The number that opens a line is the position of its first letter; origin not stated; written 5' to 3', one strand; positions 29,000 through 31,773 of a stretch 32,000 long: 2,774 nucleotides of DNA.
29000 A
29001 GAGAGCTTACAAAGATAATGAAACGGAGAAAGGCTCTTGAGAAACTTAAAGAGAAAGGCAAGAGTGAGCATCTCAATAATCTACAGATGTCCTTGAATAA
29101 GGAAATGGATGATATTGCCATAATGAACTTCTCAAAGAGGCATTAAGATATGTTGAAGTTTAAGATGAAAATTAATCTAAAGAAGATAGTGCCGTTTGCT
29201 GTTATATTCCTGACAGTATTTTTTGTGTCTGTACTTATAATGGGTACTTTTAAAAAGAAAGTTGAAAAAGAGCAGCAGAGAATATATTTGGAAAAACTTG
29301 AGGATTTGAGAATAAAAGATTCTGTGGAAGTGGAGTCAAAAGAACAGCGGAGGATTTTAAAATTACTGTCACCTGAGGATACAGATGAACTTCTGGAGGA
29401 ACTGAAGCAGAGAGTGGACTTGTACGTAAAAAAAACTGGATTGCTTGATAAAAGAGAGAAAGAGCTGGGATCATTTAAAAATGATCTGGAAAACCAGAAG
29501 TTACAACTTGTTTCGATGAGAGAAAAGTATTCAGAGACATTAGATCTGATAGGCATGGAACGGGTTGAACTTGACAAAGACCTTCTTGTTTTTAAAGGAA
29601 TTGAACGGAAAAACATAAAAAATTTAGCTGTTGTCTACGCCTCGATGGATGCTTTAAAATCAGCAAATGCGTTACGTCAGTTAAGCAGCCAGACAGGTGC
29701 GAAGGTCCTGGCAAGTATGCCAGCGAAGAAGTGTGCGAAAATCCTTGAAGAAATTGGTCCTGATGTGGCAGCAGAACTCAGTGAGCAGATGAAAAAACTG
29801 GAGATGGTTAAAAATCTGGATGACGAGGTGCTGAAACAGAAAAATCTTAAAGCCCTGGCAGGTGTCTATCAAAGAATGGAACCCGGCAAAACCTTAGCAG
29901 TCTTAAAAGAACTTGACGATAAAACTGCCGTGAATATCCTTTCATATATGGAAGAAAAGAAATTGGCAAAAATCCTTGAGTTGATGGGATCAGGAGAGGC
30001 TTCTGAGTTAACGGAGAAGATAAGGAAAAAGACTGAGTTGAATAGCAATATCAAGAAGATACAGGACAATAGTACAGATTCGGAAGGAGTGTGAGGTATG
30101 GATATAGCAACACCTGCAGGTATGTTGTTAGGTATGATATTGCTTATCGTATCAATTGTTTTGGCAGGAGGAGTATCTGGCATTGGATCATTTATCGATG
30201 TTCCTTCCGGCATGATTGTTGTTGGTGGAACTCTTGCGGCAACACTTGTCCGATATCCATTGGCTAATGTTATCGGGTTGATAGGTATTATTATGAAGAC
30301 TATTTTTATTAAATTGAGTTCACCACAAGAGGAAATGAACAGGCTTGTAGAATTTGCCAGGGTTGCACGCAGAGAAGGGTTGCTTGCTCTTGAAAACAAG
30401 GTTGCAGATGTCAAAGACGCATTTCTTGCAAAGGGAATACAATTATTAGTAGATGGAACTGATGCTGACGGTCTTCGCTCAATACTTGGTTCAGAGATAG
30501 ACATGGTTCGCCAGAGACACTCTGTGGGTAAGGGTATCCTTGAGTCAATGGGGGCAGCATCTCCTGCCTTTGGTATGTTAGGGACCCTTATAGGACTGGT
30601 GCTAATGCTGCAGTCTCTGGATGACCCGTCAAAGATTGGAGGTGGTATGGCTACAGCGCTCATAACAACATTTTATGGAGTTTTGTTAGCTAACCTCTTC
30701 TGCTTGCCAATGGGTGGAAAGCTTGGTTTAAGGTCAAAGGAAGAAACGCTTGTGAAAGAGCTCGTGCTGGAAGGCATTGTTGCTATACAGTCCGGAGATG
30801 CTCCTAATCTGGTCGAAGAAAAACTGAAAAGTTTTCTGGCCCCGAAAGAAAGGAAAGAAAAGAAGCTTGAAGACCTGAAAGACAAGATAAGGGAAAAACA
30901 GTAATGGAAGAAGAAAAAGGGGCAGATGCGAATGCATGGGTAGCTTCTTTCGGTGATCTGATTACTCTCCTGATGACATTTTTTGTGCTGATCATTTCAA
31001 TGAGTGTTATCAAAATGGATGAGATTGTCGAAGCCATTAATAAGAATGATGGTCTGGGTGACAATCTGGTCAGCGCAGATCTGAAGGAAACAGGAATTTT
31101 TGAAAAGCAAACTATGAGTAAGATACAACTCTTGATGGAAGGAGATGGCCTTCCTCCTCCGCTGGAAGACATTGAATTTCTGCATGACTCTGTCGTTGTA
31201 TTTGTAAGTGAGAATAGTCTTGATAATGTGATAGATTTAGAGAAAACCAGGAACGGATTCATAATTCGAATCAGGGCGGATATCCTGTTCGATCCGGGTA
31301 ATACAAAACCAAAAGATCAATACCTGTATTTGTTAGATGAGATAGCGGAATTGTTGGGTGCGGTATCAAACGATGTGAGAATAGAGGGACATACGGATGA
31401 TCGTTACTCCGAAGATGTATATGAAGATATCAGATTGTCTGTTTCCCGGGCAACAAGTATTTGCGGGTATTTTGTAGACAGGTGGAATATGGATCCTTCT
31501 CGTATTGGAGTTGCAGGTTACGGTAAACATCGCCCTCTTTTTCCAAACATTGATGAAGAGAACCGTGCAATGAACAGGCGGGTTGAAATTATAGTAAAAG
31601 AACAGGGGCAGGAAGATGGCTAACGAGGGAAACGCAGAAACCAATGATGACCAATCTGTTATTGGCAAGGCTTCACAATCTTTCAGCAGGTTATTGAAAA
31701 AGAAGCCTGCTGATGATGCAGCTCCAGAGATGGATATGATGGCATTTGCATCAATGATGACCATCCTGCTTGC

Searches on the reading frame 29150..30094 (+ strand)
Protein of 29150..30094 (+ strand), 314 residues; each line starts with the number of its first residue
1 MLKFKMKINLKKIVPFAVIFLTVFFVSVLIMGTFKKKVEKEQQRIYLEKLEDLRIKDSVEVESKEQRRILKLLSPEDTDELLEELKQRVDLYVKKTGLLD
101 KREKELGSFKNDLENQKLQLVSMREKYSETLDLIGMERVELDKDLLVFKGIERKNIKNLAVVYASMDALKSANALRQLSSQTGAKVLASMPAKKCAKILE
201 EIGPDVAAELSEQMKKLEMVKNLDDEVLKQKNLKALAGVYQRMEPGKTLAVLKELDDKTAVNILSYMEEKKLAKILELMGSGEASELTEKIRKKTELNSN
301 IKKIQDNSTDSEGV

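Call 70: search_protein_families(library=pfam, proteins=[window:29150-30094:+], max_evalue=0.0001)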
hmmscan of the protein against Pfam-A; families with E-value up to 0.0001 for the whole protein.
window:29150-30094:+ (314 aa): 2 families
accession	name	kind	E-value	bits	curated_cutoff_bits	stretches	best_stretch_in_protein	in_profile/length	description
PF03448.22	MgtE_N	-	2.4e-17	63.7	25.9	2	152-216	11-75/102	MgtE intracellular N domain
PF14841.11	FliG_M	-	1.3e-06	29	25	0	173-220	6-53/76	FliG middle domain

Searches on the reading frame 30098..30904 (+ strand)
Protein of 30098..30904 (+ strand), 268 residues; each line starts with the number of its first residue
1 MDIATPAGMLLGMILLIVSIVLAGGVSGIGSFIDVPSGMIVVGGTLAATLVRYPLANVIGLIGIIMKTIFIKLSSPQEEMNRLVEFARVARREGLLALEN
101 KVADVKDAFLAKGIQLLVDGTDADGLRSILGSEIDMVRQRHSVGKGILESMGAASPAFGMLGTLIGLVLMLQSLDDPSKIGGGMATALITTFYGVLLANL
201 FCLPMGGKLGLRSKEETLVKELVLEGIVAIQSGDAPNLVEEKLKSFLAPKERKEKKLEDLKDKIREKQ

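Call 70: search_protein_families(library=pfam, proteins=[window:30098-30904:+], max_evalue=0.0001)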
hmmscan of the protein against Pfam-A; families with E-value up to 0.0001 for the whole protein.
window:30098-30904:+ (268 aa): 1 family
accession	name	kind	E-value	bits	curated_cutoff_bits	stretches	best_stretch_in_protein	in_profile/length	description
PF01618.21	MotA_ExbB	-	1.2e-29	103.1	22.9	1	104-218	4-123/127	MotA/TolQ/ExbB proton channel family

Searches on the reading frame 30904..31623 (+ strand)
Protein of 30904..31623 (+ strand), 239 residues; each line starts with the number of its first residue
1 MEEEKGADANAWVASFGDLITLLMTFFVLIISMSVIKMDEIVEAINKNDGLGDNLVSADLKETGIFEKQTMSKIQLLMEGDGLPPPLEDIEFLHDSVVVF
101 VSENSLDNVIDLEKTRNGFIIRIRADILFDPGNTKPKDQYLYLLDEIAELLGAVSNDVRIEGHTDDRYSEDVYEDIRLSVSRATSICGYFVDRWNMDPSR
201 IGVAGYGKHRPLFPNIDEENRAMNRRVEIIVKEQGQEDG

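Call 70: search_protein_families(library=pfam, proteins=[window:30904-31623:+], max_evalue=0.0001)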
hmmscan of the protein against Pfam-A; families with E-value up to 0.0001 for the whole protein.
window:30904-31623:+ (239 aa): 2 families
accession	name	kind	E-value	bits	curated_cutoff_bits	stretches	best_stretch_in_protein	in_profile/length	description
PF13677.11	MotB_plug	-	1.2e-11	44.5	24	1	4-41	10-47/58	Membrane MotB of proton-channel complex MotA/MotB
PF00691.25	OmpA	-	1.4e-10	41.8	27.2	1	129-225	2-98/98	OmpA family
